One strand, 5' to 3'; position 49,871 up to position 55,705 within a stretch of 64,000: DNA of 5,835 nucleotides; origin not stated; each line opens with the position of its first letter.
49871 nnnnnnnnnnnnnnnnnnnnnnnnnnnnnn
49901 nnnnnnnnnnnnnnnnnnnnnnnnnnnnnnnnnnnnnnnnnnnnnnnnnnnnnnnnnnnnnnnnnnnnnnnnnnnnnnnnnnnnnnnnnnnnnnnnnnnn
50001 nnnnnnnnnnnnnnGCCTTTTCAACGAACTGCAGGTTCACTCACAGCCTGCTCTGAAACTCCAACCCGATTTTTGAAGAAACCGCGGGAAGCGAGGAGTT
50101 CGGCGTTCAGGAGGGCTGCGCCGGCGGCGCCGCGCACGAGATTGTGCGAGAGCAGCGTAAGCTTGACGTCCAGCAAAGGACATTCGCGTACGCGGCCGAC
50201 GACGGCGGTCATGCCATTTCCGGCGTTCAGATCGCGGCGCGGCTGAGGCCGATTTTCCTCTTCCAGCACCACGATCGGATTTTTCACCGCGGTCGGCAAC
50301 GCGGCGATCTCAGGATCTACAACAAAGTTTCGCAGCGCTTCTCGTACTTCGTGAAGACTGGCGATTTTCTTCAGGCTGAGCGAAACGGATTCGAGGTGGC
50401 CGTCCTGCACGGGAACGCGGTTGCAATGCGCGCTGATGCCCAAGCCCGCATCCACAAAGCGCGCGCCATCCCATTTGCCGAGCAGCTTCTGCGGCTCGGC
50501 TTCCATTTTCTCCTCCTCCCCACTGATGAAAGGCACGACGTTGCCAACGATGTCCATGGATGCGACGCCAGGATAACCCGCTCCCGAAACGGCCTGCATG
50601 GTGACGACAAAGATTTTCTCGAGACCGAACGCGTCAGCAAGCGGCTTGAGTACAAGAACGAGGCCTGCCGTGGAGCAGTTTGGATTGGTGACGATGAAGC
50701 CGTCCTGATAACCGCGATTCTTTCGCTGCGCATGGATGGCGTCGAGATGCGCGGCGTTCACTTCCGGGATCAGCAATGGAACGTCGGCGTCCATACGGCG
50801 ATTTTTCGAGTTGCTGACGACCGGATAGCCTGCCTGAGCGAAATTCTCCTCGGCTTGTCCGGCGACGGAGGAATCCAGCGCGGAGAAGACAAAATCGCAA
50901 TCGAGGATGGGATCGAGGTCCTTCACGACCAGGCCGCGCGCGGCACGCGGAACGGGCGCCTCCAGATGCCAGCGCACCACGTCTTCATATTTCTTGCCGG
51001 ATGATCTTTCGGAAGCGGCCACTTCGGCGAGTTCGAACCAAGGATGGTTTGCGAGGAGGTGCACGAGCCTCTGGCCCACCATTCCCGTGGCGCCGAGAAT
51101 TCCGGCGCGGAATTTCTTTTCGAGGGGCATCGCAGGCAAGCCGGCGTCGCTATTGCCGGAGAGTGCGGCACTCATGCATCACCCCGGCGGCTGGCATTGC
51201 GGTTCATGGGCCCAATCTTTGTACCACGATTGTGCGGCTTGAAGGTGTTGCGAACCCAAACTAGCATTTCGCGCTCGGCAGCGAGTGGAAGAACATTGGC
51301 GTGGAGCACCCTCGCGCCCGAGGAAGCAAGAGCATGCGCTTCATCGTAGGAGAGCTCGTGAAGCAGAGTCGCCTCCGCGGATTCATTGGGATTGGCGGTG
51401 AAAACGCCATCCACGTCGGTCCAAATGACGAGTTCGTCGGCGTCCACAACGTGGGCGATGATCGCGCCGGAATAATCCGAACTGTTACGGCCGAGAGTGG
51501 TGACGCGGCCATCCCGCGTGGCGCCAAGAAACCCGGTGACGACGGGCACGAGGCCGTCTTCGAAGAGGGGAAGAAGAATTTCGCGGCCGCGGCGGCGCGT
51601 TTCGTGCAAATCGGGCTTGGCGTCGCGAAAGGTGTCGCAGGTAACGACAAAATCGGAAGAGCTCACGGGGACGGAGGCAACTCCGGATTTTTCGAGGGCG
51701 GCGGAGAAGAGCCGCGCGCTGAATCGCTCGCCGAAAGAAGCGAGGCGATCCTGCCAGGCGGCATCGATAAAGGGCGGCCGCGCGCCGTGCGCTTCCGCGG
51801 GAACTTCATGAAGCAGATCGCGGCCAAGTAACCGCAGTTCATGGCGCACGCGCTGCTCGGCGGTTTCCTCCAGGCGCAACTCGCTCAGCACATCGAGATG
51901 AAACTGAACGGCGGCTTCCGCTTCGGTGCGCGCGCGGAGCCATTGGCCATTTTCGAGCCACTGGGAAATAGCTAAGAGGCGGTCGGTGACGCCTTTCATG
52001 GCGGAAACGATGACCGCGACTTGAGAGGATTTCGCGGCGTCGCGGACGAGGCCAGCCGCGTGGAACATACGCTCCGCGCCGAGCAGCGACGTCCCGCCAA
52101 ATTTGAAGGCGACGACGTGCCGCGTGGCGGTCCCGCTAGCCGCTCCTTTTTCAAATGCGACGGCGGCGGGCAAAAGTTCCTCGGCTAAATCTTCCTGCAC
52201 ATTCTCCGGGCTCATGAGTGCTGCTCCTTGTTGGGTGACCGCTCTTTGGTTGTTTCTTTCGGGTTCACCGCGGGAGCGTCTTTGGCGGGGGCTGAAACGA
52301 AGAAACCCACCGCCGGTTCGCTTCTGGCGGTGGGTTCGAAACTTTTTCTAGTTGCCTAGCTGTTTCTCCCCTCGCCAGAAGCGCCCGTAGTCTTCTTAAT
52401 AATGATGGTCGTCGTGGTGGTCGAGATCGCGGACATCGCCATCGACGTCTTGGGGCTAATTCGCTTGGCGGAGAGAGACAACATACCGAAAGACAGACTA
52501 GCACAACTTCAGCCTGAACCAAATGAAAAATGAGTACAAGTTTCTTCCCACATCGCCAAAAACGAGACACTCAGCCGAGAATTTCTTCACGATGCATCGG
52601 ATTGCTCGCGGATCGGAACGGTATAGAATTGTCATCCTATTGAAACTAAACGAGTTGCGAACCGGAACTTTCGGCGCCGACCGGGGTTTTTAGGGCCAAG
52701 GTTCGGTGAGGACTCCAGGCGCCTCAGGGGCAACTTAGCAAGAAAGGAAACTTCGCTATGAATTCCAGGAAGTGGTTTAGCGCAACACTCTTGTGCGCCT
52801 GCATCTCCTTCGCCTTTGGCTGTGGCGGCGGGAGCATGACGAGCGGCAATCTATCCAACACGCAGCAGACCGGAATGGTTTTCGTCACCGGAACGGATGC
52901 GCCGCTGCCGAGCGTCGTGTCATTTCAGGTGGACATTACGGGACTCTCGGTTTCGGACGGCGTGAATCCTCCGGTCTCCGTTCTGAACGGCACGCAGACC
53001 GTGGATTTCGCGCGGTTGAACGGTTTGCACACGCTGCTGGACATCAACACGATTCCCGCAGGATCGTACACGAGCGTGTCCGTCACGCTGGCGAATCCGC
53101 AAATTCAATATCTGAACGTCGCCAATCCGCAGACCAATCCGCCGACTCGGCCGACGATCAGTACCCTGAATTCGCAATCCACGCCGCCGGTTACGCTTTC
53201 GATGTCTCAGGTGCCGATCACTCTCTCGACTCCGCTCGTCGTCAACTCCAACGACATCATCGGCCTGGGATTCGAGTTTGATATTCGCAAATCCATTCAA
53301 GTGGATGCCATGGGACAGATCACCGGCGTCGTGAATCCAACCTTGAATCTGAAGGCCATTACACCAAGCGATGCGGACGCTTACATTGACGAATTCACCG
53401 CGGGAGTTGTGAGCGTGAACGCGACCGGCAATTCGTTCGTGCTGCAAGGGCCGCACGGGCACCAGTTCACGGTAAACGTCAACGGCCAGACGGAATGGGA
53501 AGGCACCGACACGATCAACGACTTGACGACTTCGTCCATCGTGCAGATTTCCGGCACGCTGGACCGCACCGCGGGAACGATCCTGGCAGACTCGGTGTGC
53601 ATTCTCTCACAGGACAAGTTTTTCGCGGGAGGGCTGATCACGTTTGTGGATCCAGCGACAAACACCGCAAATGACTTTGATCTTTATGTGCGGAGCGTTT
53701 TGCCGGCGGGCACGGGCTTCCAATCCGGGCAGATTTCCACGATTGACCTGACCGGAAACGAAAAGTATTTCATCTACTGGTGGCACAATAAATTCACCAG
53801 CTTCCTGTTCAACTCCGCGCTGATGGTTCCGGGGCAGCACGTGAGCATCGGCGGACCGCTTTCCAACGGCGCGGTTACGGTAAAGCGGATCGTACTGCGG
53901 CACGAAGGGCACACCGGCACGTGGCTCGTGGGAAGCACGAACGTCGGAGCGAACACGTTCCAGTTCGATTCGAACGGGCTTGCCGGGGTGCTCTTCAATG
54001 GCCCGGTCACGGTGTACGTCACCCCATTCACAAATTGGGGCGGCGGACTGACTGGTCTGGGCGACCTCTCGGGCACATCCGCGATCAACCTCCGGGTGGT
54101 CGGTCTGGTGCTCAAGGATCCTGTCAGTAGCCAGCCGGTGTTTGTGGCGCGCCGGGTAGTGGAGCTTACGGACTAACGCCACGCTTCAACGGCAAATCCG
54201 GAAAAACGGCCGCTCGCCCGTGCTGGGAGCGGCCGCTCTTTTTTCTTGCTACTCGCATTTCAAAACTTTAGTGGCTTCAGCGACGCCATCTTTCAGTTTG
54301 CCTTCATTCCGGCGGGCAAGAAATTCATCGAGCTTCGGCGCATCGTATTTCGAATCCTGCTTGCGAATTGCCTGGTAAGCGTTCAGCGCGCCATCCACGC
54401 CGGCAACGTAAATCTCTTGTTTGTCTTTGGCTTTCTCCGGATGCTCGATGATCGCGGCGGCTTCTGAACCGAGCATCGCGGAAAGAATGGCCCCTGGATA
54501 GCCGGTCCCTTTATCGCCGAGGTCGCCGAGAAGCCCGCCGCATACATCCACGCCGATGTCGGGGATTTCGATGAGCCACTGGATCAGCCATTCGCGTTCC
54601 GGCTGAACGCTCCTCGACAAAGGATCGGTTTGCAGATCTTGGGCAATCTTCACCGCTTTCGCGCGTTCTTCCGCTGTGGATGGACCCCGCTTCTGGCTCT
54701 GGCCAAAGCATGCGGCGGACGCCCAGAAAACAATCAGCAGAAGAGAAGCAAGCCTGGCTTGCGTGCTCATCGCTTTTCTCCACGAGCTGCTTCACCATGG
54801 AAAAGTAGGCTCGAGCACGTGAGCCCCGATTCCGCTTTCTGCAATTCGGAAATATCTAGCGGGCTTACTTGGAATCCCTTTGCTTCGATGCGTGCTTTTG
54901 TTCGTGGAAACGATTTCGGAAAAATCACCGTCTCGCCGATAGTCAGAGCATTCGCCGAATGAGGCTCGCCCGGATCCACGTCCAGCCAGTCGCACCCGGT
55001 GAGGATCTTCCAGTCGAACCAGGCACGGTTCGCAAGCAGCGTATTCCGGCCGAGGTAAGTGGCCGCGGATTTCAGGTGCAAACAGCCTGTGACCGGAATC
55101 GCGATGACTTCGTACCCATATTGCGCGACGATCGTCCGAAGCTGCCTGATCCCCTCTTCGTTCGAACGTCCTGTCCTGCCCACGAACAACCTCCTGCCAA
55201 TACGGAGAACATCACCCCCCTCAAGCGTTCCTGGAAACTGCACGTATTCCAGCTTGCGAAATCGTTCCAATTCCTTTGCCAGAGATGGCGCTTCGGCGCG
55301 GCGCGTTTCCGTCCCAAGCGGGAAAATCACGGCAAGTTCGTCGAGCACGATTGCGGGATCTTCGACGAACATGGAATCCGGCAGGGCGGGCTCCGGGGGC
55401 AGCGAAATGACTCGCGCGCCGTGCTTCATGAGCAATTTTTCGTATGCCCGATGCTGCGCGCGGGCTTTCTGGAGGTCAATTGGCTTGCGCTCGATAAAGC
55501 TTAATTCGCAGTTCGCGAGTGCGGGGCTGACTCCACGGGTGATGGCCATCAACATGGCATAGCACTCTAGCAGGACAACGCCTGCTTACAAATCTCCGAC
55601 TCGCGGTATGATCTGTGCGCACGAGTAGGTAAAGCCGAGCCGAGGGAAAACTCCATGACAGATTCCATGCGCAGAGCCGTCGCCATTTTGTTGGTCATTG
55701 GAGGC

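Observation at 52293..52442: Three-amino-acid (Thr/Ile/Lys) ribosome-mediated attenuator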

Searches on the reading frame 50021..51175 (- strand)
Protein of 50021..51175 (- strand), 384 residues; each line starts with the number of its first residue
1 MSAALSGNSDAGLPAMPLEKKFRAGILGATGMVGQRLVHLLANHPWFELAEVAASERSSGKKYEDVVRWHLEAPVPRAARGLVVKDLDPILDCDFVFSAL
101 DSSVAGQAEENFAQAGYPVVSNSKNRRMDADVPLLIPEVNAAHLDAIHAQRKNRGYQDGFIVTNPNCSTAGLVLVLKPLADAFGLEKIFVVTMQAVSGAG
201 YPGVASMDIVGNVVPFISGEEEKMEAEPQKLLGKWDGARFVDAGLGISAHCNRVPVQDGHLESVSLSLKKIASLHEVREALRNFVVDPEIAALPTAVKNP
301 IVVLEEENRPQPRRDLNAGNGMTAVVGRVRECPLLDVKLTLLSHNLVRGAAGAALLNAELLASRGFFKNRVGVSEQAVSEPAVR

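Call 7: search_protein_families(library=ncbifam, proteins=[window:50021-51175:-])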
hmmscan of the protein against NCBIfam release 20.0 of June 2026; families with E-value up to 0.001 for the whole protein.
window:50021-51175:- (384 aa): 12 families
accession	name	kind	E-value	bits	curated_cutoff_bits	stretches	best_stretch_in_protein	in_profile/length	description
NF006416.0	PRK08664.1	subfamily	1.1e-143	478.7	232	1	20-367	2-349/350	aspartate-semialdehyde dehydrogenase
TIGR00978.1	asd_EA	equivalog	9.2e-133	442.5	301.2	1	23-361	2-340/342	aspartate-semialdehyde dehydrogenase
NF011456.0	PRK14874.1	equivalog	6.6e-44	150.3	223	2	20-207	3-171/346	aspartate-semialdehyde dehydrogenase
TIGR01296.1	asd_B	equivalog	2.6e-37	128.7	324.2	2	25-207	3-167/339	aspartate-semialdehyde dehydrogenase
NF005229.0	PRK06728.1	equivalog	2e-31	109.1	628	2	19-228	3-191/347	aspartate-semialdehyde dehydrogenase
TIGR01850.1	argC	equivalog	2.5e-18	66.4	233.6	1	23-360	2-328/345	N-acetyl-gamma-glutamyl-phosphate reductase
NF005957.0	PRK08040.1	equivalog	1.2e-16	61.1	273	1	25-205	8-170/336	aspartate-semialdehyde dehydrogenase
NF004224.0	PRK05671.1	equivalog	2.5e-12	46.9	284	1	21-205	4-169/336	aspartate-semialdehyde dehydrogenase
NF005144.0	PRK06598.1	subfamily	4e-07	29.5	198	0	24-201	4-169/369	aspartate-semialdehyde dehydrogenase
TIGR01534.1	GAPDH-I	equivalog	0.0001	21.6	367.2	0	157-197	145-185/330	type I glyceraldehyde-3-phosphate dehydrogenase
TIGR01745.1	asd_gamma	equivalog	0.00015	20.8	402.9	0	24-201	3-168/366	aspartate-semialdehyde dehydrogenase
TIGR01851.1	argC_other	equivalog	0.00029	20.3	229.85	0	117-200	66-148/310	N-acetyl-gamma-glutamyl-phosphate reductase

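Call 8: search_protein_families(library=pfam, proteins=[window:50021-51175:-])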
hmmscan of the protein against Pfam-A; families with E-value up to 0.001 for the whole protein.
window:50021-51175:- (384 aa): 2 families
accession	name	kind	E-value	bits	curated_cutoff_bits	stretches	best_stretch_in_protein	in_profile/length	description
PF02774.23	Semialdhyde_dhC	-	4.2e-36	125.2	26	1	176-347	1-183/184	Semialdehyde dehydrogenase, dimerisation domain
PF01118.30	Semialdhyde_dh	-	2.7e-32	112.1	26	1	23-145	1-119/121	Semialdehyde dehydrogenase, NAD binding domain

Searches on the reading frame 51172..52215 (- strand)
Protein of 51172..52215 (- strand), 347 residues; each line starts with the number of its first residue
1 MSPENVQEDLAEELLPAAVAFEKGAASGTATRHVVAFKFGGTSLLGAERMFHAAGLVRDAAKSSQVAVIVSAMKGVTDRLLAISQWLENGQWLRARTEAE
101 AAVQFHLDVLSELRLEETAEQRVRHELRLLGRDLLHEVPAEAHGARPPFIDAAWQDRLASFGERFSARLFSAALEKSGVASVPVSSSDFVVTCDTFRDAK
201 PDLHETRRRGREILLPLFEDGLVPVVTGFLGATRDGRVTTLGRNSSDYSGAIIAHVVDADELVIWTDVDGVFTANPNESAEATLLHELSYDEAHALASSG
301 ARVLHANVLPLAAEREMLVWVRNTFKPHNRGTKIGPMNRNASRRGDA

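Call 7: search_protein_families(library=ncbifam, proteins=[window:51172-52215:-])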
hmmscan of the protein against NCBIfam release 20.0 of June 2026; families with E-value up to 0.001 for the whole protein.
window:51172-52215:- (347 aa): 30 families (the best 25 are shown)
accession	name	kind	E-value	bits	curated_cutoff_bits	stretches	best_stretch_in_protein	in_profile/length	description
TIGR00657.1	asp_kinases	subfamily_domain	1.4e-71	241.9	208.7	1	35-339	4-287/442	aspartate kinase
NF004938.0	PRK06291.1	equivalog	7.1e-66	222.8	528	1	35-338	3-305/468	aspartate kinase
TIGR00656.1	asp_kin_monofn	equivalog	8.2e-66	222.7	402.25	1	34-339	3-252/407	aspartate kinase, monofunctional class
NF006570.0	PRK09084.1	equivalog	1.2e-62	212.5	455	1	34-335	4-291/452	lysine-sensitive aspartokinase 3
NF006959.0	PRK09436.1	equivalog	5.4e-61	206.6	726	1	37-340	4-301/819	bifunctional aspartate kinase/homoserine dehydrogenase I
NF006234.1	PRK08373.1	subfamily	3.9e-50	171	237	1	35-319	3-261/338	aspartate kinase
NF005159.0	PRK06635.2-3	equivalog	7.6e-49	166.8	379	2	156-309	68-223/406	aspartate kinase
NF007003.0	PRK09466.1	subfamily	1.2e-47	162.9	582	1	30-340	10-304/810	bifunctional aspartate kinase/homoserine dehydrogenase II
NF005154.0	PRK06635.1-2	equivalog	3.4e-43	148.5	376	2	153-334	65-241/407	aspartate kinase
NF005155.0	PRK06635.1-4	equivalog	2e-41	142.3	346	2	155-334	66-240/407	aspartate kinase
NF006068.0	PRK08210.1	equivalog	2.1e-41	142.4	474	1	155-340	71-251/405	aspartate kinase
TIGR02078.1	AspKin_pair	subfamily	6.5e-41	140.8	242.4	1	35-323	2-258/327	putative Pyrococcus aspartate kinase subunit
NF006515.0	PRK08961.1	equivalog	1.7e-38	132.2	802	1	29-335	4-304/861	bifunctional aspartate kinase/diaminopimelate decarboxylase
NF004579.0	PRK05925.1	equivalog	2e-37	129.2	665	1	155-342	102-286/440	aspartate kinase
NF006459.0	PRK08841.1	equivalog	6.1e-36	124.3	535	2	156-334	69-242/395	aspartate kinase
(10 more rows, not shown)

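Call 8: search_protein_families(library=pfam, proteins=[window:51172-52215:-])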
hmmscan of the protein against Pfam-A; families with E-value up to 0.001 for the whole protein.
window:51172-52215:- (347 aa): 1 family
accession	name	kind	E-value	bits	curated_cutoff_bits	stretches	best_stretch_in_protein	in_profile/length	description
PF00696.33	AA_kinase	-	3.8e-43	148.3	24.9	1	36-323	4-234/234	Amino acid kinase family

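Call 74: search_solved_structures(query=window:51172-52215:-, max_evalue=1e-10)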
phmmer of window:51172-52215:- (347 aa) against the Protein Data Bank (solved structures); distinct sequences matched with E-value up to 1e-10: 9.
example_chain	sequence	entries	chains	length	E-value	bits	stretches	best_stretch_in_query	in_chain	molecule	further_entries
3c1m_A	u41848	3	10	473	2.5e-46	161.8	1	36-334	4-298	Probable aspartokinase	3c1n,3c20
2hmf_A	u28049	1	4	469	2.7e-46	161.6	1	36-334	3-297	Probable aspartokinase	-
2j0w_A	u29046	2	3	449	3.6e-34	121.8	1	33-335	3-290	LYSINE-SENSITIVE ASPARTOKINASE 3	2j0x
2cdq_A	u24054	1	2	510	3.3e-31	112.1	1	36-334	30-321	ASPARTOKINASE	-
5yei_C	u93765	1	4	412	9e-25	90.9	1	156-326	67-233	Aspartokinase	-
3ab4_A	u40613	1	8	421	4.2e-21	78.9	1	148-332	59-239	Aspartokinase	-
3aaw_A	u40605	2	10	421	4.3e-21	78.8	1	148-332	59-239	Aspartokinase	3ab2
3l76_A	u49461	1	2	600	1.8e-19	73.5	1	155-340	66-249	Aspartokinase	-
3tvi_A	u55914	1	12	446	1.4e-13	54.1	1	224-334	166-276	Aspartokinase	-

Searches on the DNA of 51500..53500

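Call 5: search_rna_families(source=window, start=51500, end=53500, threshold=evalue, max_evalue=10, show_alignments=3)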
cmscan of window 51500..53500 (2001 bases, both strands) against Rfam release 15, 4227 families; matches with E-value up to 10: 1.
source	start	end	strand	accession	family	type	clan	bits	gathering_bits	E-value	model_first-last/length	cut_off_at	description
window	52177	52253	-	RF02166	PVT1_3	Gene; lncRNA;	-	11.7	45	5.1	1-95/95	no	Pvt1 oncogene conserved region 3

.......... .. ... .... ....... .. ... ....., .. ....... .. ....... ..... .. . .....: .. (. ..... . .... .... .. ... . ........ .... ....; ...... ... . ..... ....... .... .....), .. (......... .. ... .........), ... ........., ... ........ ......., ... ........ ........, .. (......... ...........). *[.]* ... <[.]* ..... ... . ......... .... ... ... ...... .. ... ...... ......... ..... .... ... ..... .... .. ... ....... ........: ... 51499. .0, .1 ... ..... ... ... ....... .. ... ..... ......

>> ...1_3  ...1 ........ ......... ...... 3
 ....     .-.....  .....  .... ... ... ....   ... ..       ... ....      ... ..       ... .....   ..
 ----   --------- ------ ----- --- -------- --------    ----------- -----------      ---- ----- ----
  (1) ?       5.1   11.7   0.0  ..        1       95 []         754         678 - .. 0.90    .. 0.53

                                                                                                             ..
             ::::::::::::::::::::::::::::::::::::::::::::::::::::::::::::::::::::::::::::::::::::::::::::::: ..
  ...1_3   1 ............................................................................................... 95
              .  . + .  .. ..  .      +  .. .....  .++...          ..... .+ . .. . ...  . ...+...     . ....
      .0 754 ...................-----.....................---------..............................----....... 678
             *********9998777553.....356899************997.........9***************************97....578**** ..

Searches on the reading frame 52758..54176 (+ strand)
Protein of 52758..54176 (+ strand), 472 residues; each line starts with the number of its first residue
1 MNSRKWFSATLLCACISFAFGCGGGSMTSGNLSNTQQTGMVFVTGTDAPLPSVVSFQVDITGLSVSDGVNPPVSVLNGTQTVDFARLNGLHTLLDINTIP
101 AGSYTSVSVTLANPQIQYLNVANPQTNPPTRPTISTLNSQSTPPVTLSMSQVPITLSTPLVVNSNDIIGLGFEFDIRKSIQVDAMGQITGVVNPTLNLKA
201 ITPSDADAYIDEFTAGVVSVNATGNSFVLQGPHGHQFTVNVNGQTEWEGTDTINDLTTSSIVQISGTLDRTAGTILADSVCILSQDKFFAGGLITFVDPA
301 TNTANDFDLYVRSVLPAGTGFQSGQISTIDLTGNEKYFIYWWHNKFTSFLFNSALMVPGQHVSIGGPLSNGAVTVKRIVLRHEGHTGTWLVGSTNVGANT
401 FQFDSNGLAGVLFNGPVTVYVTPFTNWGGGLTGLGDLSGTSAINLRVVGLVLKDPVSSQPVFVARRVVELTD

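Call 7: search_protein_families(library=ncbifam, proteins=[window:52758-54176:+])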
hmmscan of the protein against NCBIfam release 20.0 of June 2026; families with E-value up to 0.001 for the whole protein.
window:52758-54176:+ (472 aa): 0 families

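Call 8: search_protein_families(library=pfam, proteins=[window:52758-54176:+])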
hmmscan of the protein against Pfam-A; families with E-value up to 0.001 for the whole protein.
window:52758-54176:+ (472 aa): 2 families
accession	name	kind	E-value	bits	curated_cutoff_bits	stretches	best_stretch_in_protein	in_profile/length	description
PF14321.11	DUF4382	-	5.3e-08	33.6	25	1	39-185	2-129/136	Domain of unknown function (DUF4382)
PF18914.6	DUF5666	-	1.9e-05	25.3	27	1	216-280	2-59/60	Domain of unknown function (DUF5666)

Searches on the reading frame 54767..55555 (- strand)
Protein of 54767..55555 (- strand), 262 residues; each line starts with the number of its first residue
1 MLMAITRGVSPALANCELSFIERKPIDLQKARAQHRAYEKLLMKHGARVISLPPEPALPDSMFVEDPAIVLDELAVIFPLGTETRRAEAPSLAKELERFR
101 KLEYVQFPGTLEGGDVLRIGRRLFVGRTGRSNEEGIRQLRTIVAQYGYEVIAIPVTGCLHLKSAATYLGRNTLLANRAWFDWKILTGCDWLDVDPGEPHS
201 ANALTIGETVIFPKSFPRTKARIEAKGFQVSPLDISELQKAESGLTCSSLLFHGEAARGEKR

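Call 75: search_protein_families(library=pfam, proteins=[window:54767-55555:-], max_evalue=0.01)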
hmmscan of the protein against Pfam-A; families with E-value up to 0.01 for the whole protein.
window:54767-55555:- (262 aa): 2 families
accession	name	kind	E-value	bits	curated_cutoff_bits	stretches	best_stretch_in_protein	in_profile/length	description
PF02274.22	ADI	-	2.7e-07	30.4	22.8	1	58-174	121-255/377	Arginine deiminase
PF19420.4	DDAH_eukar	-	6.8e-07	29.3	23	1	28-152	25-161/291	N,N dimethylarginine dimethylhydrolase, eukaryotic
